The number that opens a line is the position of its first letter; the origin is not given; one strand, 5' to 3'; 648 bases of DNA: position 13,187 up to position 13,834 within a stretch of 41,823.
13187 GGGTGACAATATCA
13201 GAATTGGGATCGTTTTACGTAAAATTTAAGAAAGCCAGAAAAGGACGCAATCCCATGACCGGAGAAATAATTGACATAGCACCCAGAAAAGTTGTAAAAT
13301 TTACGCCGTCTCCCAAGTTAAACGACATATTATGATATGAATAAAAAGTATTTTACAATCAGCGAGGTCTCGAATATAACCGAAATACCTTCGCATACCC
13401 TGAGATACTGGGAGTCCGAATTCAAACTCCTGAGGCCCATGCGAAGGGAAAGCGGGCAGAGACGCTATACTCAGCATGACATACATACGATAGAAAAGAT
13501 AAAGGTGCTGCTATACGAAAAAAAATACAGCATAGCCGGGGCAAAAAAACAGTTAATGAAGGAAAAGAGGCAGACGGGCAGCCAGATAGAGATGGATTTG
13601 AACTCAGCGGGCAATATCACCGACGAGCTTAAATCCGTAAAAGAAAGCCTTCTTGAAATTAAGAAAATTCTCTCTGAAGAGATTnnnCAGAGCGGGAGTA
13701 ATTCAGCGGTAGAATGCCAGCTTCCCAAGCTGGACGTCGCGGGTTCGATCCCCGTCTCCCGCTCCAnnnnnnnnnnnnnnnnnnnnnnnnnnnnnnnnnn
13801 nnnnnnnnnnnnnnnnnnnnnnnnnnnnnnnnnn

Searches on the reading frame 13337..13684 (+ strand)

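Call 17: search_protein_families(library=pfam, proteins=[window:13337-13684:+], max_evalue=0.001)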
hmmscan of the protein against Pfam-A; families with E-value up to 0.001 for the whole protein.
window:13337-13684:+ (116 aa): 2 families
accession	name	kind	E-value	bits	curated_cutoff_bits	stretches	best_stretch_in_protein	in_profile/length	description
PF13411.12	MerR_1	-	3.2e-20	72.4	21.6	1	6-72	1-65/69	MerR HTH family regulatory protein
PF00376.29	MerR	-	5.8e-12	45.7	28.2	1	7-44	1-38/38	MerR family regulatory protein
